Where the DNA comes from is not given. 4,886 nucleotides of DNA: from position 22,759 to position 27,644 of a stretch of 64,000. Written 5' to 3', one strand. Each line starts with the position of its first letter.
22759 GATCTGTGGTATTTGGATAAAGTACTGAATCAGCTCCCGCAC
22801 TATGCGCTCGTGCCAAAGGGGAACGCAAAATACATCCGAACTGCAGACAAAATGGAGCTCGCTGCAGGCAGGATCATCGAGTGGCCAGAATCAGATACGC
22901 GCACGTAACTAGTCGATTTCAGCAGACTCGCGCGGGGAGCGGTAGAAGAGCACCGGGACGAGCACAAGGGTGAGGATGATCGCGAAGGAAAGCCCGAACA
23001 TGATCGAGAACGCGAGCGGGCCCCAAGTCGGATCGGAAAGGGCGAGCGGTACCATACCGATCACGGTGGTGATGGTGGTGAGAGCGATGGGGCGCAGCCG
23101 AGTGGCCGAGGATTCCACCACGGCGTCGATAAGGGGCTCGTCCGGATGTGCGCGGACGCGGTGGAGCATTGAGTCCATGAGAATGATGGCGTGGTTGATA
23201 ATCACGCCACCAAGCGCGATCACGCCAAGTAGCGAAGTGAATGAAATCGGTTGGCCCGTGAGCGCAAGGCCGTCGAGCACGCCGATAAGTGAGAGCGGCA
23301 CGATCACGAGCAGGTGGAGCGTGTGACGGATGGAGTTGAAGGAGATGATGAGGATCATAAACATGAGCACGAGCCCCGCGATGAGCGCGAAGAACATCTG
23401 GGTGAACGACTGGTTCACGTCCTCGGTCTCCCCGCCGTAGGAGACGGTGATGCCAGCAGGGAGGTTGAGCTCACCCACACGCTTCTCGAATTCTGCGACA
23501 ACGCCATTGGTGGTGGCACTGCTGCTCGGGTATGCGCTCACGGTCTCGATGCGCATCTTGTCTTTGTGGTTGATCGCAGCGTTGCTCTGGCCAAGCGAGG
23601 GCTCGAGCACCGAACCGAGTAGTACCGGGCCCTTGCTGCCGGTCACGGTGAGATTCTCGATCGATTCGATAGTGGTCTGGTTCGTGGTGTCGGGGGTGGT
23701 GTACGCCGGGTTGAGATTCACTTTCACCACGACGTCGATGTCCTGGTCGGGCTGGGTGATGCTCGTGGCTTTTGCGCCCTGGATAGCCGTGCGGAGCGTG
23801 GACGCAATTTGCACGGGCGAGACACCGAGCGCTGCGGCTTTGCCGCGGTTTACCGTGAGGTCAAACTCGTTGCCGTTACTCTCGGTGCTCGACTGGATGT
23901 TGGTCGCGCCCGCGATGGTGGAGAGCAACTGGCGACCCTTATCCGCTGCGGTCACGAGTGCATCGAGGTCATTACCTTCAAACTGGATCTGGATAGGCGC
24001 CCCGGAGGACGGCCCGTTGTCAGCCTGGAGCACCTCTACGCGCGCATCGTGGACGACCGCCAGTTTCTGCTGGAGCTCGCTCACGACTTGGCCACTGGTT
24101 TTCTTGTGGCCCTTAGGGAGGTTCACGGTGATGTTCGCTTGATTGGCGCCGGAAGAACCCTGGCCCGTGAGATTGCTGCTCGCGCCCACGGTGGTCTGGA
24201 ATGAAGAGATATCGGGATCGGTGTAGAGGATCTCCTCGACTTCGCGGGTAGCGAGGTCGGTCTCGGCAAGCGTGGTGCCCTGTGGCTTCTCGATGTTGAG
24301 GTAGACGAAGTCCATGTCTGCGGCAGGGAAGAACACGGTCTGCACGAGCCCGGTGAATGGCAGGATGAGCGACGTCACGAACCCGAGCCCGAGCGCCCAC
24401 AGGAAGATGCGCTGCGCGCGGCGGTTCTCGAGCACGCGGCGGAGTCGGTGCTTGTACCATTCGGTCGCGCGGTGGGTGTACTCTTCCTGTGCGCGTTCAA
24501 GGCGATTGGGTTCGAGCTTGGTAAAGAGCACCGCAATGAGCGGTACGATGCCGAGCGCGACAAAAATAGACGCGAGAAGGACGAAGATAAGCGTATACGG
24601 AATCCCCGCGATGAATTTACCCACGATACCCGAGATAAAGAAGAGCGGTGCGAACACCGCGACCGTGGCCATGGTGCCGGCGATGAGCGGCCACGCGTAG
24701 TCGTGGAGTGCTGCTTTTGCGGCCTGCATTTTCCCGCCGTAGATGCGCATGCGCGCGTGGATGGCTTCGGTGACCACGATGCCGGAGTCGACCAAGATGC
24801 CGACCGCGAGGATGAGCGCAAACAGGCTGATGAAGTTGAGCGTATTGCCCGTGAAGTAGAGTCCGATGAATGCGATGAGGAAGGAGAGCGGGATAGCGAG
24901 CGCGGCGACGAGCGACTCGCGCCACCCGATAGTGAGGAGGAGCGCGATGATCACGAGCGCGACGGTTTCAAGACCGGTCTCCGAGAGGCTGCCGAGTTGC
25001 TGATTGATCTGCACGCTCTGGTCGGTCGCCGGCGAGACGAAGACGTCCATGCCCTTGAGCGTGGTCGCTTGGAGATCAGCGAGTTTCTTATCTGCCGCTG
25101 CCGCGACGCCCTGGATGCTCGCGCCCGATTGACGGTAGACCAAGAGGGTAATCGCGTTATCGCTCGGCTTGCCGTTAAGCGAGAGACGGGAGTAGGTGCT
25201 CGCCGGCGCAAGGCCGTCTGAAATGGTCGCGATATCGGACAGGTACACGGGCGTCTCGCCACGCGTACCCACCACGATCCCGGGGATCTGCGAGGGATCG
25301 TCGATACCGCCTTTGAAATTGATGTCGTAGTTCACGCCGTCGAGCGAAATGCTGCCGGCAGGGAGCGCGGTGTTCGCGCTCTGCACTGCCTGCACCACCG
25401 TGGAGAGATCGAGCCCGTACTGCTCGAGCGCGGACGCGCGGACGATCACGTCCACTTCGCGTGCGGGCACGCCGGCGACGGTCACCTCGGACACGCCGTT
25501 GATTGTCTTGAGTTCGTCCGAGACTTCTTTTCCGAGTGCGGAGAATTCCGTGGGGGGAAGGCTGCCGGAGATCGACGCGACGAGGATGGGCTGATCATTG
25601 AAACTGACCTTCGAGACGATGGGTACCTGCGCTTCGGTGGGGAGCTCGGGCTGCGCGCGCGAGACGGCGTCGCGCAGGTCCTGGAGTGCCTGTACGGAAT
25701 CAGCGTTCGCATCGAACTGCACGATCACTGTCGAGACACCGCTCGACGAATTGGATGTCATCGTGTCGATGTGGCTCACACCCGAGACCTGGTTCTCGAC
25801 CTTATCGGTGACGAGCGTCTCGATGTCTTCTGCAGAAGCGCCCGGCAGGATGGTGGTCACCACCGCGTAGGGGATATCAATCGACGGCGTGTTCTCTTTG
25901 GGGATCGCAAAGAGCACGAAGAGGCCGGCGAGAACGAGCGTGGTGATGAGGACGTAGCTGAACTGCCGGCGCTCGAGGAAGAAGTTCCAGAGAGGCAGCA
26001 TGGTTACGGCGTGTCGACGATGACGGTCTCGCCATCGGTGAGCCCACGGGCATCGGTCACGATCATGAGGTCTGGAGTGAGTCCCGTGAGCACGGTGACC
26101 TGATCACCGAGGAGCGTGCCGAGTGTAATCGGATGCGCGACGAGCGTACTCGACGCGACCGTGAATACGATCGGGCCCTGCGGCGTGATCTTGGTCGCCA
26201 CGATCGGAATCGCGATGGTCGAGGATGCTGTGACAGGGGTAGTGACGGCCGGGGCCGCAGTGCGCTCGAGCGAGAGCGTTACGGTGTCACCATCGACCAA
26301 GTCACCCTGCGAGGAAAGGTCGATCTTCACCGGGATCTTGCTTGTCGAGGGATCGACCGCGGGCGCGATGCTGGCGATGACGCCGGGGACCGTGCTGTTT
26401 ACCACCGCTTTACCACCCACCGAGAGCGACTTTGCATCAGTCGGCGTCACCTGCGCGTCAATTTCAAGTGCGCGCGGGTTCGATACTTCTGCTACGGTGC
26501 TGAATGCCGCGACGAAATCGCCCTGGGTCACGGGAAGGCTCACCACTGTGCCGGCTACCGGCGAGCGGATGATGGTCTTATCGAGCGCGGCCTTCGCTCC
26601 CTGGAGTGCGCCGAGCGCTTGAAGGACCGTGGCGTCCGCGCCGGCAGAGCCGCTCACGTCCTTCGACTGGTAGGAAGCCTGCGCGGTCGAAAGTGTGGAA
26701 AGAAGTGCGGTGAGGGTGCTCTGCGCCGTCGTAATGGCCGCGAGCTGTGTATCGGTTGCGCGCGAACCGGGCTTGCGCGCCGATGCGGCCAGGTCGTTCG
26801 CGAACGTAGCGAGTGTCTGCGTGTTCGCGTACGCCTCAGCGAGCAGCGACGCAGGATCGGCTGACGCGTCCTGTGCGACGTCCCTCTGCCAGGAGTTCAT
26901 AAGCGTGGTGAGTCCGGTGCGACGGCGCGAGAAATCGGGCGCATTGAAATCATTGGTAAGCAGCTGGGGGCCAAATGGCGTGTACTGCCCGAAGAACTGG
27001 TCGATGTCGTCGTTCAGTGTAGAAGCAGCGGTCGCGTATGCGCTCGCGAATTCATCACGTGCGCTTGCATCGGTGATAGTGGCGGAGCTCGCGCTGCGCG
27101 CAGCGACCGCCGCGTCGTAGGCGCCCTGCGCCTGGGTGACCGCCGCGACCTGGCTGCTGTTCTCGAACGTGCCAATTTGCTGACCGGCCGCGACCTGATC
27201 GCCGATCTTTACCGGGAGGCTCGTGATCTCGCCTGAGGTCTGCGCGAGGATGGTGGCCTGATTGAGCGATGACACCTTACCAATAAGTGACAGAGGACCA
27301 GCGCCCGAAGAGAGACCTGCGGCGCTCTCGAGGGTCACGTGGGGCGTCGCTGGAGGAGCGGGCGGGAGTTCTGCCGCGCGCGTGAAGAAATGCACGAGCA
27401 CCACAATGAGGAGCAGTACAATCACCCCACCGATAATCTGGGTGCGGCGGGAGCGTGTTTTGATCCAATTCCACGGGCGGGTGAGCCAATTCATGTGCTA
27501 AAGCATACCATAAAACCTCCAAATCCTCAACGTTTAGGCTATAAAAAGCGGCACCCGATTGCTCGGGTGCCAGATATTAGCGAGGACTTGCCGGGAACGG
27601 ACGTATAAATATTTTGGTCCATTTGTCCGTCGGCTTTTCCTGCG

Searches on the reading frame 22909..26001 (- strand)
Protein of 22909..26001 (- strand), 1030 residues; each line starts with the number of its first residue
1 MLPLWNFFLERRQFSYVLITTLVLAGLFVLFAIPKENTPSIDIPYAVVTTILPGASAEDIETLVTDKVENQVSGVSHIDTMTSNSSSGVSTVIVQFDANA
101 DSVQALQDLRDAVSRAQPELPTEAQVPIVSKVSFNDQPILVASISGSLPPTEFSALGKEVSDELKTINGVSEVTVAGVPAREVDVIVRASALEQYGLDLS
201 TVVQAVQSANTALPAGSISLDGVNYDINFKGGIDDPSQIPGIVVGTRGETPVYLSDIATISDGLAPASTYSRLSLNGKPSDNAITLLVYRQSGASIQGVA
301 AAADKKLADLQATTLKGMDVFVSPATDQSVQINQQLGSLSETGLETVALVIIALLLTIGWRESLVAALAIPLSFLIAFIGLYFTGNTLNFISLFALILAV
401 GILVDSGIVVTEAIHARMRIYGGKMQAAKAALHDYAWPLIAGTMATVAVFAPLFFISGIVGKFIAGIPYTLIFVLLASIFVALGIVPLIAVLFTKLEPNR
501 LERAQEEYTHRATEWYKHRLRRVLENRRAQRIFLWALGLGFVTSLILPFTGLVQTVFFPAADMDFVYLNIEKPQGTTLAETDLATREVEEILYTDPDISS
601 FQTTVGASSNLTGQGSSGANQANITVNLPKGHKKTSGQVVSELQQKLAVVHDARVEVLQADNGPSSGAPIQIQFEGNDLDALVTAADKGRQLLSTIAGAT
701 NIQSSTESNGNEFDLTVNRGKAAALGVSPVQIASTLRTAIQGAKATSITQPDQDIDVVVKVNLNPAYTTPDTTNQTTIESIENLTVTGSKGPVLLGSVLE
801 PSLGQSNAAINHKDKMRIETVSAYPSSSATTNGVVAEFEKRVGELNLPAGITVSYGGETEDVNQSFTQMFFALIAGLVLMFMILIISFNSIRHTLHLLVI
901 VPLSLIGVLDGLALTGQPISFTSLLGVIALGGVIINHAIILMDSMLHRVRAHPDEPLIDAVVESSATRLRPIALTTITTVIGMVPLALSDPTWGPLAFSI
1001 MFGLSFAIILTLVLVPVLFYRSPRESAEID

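Call 68: search_protein_families(library=pfam, proteins=[window:22909-26001:-], max_evalue=0.0001)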
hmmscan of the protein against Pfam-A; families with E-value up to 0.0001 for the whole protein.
window:22909-26001:- (1030 aa): 1 family
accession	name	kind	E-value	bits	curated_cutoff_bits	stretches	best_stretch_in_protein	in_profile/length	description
PF00873.25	ACR_tran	-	1e-184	616.5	28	1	5-1020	2-1018/1021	AcrB/AcrD/AcrF family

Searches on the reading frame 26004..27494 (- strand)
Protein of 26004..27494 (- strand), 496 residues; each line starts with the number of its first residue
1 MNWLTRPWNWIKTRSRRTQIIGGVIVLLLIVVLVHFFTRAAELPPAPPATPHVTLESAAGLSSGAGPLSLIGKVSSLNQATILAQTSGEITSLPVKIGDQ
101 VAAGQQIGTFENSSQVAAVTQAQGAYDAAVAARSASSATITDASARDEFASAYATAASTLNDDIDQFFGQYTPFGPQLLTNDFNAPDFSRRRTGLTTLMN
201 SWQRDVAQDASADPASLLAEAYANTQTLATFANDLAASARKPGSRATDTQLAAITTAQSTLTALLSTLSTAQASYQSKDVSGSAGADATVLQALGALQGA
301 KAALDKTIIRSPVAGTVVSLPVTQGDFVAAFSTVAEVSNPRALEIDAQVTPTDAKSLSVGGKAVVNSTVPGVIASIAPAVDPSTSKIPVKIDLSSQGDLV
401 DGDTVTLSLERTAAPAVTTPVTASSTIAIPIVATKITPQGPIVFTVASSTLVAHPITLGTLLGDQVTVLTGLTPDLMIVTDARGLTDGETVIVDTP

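Call 15: search_protein_families(library=pfam, proteins=[window:26004-27494:-], max_evalue=0.001)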
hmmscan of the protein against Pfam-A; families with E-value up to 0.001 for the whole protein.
window:26004-27494:- (496 aa): 3 families
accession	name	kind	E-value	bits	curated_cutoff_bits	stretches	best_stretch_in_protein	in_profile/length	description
PF13437.12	HlyD_3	-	6.2e-18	65.9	22.2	1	309-397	2-97/106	HlyD family secretion protein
PF16576.10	HlyD_D23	-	3.2e-12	46.6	30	1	296-397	98-205/214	Barrel-sandwich domain of CusB or HlyD membrane-fusion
PF13533.13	Biotin_lipoyl_2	-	5.3e-08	32.9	29.8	0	309-329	3-23/32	Biotin-lipoyl like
